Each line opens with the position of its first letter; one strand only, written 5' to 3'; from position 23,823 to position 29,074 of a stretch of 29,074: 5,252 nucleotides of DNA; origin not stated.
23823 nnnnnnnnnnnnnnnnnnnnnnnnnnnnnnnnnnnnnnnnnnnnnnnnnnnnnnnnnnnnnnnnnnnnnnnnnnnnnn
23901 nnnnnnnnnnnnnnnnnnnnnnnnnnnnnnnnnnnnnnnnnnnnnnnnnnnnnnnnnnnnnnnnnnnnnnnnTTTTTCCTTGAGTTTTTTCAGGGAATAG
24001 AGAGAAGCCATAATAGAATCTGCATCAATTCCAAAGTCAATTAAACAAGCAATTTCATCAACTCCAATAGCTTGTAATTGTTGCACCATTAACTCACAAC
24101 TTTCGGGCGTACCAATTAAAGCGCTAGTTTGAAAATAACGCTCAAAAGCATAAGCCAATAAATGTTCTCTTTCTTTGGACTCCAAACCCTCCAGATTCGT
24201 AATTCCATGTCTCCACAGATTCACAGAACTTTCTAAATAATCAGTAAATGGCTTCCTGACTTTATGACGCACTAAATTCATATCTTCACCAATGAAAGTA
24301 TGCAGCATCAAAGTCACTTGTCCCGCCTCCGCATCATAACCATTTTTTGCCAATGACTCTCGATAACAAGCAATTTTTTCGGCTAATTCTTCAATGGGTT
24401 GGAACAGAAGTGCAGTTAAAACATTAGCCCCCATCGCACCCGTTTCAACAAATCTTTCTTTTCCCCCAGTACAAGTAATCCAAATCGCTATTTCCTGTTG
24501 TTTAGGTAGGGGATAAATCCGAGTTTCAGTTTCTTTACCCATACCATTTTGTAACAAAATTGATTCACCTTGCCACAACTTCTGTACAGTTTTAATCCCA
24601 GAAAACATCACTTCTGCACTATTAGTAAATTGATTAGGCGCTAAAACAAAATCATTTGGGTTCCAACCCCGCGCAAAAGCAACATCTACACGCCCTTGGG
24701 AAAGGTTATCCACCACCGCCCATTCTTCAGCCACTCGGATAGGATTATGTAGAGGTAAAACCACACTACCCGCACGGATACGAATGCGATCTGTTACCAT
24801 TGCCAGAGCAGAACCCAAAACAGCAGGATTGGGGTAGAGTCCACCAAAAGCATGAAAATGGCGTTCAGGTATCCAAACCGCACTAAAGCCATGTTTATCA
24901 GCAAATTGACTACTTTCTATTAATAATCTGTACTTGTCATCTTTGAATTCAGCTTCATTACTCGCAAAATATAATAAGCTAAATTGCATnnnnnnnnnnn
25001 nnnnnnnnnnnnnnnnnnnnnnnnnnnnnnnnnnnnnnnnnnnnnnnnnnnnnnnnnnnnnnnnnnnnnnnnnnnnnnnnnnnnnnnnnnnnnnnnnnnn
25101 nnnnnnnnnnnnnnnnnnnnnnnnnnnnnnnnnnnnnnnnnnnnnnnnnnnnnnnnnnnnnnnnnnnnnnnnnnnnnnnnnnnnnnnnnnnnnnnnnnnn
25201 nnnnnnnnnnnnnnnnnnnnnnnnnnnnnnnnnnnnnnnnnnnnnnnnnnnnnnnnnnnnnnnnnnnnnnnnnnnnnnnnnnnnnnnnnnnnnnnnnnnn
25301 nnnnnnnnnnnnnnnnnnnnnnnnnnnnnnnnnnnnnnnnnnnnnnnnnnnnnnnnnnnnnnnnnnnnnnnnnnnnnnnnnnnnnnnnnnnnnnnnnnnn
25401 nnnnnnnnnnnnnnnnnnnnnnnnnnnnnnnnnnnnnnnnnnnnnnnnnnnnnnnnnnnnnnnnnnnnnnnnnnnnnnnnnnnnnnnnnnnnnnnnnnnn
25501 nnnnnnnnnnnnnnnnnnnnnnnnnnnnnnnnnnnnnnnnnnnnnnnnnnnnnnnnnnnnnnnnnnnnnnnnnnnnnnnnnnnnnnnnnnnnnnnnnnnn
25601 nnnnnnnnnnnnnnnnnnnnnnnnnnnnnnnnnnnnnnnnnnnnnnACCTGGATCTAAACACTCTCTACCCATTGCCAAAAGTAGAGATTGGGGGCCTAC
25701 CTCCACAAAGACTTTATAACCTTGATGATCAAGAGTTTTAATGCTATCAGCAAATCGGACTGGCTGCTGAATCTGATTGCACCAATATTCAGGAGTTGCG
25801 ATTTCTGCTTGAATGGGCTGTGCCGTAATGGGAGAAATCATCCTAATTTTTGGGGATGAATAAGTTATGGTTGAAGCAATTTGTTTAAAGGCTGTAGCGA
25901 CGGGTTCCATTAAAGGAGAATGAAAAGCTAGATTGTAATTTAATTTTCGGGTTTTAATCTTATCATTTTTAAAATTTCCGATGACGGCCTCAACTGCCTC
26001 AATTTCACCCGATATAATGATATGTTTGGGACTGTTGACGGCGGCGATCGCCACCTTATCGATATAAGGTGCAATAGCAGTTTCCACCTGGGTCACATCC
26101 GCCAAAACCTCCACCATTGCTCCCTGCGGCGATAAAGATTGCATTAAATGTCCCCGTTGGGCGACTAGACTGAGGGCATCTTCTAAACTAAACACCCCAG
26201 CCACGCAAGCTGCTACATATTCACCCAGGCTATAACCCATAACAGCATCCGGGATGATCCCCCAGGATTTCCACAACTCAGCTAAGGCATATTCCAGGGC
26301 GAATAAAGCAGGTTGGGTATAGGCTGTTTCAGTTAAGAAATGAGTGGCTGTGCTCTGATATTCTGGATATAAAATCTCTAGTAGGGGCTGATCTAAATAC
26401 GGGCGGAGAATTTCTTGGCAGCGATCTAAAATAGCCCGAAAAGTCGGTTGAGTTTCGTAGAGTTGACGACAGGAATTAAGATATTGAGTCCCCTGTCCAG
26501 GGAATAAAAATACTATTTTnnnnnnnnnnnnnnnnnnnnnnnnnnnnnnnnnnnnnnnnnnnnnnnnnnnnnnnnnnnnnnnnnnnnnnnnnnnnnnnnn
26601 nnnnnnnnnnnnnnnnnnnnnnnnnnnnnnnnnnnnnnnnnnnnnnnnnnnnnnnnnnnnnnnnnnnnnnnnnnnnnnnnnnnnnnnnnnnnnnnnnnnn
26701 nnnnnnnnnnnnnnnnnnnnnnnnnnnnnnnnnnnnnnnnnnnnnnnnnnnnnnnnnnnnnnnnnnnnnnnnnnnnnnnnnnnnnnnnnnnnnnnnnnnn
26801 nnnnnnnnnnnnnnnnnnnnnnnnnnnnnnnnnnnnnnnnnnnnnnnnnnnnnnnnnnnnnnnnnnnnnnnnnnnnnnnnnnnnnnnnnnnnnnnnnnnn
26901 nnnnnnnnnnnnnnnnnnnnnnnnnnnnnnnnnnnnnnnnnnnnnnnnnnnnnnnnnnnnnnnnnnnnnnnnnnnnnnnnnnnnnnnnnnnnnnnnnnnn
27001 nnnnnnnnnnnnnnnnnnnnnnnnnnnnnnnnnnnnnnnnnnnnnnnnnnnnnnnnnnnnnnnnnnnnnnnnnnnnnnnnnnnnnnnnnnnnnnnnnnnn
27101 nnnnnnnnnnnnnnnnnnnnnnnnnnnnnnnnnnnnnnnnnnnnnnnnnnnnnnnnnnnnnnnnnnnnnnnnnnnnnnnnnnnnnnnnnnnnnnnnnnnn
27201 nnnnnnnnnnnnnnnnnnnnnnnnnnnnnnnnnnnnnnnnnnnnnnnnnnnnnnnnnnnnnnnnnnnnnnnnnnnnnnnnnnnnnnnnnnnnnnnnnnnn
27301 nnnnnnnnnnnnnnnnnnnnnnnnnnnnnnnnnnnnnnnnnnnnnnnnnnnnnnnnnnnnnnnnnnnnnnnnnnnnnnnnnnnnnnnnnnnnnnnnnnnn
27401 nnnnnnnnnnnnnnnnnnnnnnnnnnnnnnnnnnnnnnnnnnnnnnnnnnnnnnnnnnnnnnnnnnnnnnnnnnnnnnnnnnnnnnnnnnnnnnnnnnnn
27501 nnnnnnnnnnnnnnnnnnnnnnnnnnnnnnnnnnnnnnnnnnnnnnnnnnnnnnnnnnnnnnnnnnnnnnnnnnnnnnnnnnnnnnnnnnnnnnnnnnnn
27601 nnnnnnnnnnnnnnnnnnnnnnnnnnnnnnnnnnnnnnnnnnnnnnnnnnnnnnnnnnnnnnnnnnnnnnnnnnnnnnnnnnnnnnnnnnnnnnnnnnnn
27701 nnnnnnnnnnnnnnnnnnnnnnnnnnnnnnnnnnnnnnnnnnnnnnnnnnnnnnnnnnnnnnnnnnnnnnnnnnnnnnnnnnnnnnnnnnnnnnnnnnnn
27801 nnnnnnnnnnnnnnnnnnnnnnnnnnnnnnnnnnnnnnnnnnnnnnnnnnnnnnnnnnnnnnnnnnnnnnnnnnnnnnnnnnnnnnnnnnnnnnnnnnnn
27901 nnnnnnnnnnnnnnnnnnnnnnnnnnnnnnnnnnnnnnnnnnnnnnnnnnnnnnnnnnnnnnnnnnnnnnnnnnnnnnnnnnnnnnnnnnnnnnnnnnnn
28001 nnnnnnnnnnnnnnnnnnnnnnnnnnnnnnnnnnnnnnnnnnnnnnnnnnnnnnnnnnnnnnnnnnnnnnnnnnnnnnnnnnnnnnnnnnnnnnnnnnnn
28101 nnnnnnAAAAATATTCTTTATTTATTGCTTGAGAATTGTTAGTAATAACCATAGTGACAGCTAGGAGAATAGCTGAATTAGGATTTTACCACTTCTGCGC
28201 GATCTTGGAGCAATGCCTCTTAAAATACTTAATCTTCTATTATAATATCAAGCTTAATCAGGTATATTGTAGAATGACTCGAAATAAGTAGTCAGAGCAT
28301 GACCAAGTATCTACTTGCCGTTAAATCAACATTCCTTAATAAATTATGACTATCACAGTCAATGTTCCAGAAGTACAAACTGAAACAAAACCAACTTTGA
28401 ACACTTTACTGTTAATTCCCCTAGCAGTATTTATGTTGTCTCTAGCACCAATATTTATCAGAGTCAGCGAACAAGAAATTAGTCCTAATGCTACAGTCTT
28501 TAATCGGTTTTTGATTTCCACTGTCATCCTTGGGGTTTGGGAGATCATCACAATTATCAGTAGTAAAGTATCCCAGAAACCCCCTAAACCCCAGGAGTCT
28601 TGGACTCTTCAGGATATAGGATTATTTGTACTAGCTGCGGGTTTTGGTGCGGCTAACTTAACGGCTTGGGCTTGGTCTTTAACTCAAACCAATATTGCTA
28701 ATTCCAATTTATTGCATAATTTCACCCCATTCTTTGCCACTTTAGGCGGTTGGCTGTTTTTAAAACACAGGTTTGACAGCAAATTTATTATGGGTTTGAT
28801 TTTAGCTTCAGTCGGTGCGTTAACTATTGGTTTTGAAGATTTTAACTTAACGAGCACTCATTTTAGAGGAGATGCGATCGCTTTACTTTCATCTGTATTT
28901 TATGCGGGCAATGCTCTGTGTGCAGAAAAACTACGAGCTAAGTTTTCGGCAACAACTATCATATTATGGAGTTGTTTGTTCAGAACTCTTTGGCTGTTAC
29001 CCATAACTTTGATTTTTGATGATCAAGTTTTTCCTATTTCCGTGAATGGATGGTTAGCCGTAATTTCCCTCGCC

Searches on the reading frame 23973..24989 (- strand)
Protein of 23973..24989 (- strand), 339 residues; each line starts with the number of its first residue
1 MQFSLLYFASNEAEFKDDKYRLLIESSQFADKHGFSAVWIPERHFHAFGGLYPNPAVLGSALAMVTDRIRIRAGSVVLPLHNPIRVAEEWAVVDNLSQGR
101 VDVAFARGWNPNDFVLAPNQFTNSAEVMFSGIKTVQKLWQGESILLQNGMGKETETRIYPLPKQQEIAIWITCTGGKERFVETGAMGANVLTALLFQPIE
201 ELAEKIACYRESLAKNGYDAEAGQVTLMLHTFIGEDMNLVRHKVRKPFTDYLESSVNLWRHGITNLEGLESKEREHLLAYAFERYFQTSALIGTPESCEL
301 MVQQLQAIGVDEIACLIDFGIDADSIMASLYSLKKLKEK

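Call 37: search_solved_structures(query=window:23973-24989:-, max_evalue=0.00001, show_alignments=2)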
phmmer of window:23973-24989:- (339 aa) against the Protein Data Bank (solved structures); distinct sequences matched with E-value up to 0.00001: 11.
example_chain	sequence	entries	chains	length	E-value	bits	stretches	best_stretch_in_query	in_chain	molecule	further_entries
6ket_A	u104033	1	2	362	6.1e-125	419.8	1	1-338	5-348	PuwE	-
7bip_A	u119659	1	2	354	3.2e-25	92.1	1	24-305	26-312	Luciferase-like monooxygenase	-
8k74_A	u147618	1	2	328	9.1e-23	84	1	18-190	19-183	Alkanal monooxygenase alpha chain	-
1brl_A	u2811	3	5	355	1.4e-17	67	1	21-330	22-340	BACTERIAL LUCIFERASE | Alkanal monooxygenase alpha chain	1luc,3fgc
8cbb_A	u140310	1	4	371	1.2e-16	64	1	27-278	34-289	Alkanal monooxygenase alpha chain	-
2i7g_A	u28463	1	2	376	1.3e-14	57.3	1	19-238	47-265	Monooxygenase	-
4us5_A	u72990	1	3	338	3.6e-09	39.4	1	24-108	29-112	LUCIFERASE-LIKE MONOOXYGENASE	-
4us5_D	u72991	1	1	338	3.6e-09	39.4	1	24-108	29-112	LUCIFERASE-LIKE MONOOXYGENASE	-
1brl_B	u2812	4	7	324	8.1e-07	31.6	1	3-107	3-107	BACTERIAL LUCIFERASE | BETA2 LUCIFERASE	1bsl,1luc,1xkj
3fgc_B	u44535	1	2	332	8.6e-07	31.5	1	3-107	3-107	Alkanal monooxygenase beta chain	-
6fri_A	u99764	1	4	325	1.6e-06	30.6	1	30-103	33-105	Alkanal monooxygenase beta chain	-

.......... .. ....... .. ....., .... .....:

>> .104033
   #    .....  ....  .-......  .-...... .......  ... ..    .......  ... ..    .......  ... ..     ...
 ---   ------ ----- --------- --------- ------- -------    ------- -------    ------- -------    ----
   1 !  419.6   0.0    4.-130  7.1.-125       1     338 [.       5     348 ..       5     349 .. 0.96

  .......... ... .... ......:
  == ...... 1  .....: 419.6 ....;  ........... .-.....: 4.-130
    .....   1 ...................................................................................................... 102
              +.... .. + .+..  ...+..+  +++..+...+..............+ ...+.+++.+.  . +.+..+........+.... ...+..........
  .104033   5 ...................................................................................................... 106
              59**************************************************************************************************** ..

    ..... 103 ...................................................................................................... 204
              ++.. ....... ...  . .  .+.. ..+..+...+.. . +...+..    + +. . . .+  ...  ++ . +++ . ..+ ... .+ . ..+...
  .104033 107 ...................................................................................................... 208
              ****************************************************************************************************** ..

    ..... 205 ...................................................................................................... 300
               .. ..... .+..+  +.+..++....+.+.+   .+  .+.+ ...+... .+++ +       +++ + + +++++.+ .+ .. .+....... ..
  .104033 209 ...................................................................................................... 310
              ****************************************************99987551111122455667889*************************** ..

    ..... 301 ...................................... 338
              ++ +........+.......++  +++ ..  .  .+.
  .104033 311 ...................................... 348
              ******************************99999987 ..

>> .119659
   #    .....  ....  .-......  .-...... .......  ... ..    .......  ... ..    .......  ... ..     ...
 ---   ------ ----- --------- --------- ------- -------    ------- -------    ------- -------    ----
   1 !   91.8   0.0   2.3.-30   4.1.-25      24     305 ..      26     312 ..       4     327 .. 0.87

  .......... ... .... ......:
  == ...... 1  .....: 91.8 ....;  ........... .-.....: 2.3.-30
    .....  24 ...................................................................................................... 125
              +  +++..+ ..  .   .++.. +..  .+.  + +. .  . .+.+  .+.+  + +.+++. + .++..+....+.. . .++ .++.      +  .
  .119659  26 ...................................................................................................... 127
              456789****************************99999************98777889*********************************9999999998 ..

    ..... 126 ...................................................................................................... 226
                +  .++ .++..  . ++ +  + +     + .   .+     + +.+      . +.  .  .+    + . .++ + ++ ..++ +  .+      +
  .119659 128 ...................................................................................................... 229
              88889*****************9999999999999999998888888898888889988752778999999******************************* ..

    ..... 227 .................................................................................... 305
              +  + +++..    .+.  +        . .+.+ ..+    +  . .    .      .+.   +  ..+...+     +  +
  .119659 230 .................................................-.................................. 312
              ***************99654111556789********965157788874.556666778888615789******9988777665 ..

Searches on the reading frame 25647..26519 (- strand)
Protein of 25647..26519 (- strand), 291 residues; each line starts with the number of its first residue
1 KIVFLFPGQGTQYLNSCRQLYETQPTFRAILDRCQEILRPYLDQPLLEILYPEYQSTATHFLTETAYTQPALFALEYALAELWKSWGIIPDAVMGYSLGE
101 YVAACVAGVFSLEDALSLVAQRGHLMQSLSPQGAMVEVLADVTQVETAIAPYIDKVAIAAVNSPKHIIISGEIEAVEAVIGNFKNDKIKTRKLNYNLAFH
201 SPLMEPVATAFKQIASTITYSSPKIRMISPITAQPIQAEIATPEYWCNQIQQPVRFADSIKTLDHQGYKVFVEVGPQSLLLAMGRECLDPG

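Call 74: search_solved_structures(query=window:25647-26519:-, max_evalue=1e-20, show_alignments=1)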
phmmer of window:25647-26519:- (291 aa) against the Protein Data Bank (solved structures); distinct sequences matched with E-value up to 1e-20: 79 (the best 60 are shown).
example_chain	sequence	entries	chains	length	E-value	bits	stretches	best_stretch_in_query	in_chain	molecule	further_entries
4mz0_A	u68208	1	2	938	6.8e-93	314.6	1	1-291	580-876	CurL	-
6iyo_A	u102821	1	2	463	7.6e-61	209.5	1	2-288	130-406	Type I modular polyketide synthase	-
9iyw_A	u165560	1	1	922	3.7e-59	204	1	2-290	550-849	Polyketide synthase,GfsA KSQ-AncAT chimeric protein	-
11sz_A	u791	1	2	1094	1.4e-56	195.5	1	1-284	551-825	6-deoxyerythronolide-B synthase, Erythronolide synthase EryA2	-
4qbu_A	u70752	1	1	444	1.6e-54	188.7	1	1-284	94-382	ZmaA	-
8xjy_A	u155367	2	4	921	4.8e-54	187.2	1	4-281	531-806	Polyketide synthase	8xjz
8xju_A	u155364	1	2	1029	5.7e-54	186.9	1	4-281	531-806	Polyketide synthase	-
8in9_A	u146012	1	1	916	4.7e-53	183.9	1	4-291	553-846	Polyketide synthase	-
7vee_A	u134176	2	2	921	4.7e-53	183.9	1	4-291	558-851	Polyketide synthase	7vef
2qo3_A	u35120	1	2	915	1.5e-48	169.1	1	2-287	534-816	EryAII Erythromycin polyketide synthase modules 3 and 4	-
6c9u_A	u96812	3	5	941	1.6e-48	169.1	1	2-287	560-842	6-deoxyerythronolide-B synthase EryA2, modules 3 and 4 | EryAII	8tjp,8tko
8tpw_A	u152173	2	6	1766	4.1e-48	167.7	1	2-287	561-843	EryAII,EryAII,EryAII,EryAII,6-deoxyerythronolide-B synthase EryA3, modules 5 and 6 | EryAII,EryAII,EryAII,6-deoxyerythronolide-B synthase EryA3, modules 5 and 6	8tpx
7m7e_B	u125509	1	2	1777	4.1e-48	167.7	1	2-287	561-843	6-deoxyerythronolide-B synthase EryA2, modules 3 and 4,EryAI,6-deoxyerythronolide-B syntha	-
6iyr_A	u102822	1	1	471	2e-46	162.2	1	2-289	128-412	Type I modular polyketide synthase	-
8jpt_A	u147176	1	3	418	4.5e-46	161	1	1-289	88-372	Polyene macrolide polyketide synthase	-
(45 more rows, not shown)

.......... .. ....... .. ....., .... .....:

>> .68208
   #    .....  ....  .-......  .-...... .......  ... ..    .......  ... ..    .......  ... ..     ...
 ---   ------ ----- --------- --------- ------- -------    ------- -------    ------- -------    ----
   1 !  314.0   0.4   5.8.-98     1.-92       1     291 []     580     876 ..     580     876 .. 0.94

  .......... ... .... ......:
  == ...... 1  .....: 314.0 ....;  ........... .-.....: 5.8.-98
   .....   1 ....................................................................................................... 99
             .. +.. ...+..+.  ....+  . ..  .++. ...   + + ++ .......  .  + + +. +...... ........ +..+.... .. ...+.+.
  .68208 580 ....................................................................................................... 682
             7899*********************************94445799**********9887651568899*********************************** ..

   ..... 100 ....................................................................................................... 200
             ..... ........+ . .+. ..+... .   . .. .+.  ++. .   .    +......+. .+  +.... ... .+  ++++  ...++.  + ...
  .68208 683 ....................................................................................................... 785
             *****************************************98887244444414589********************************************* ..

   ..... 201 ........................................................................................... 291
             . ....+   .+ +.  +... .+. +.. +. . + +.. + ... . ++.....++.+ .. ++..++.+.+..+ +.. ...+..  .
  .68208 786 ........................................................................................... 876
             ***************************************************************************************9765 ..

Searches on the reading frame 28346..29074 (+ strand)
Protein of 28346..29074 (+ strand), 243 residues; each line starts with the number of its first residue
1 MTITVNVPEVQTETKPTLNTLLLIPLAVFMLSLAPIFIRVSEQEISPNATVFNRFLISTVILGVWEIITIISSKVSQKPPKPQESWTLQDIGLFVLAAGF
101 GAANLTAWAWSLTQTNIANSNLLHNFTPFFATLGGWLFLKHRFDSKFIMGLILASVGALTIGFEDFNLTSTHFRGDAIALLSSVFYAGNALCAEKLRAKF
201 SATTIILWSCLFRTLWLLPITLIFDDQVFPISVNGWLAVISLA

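Call 10: search_protein_families(library=pfam, proteins=[window:28346-29074:+], max_evalue=0.001)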
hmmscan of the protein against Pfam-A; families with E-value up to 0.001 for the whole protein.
window:28346-29074:+ (243 aa): 1 family
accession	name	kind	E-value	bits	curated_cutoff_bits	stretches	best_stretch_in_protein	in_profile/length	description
PF00892.27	EamA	-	5.6e-21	75.7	28.2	2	21-161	4-133/135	EamA-like transporter family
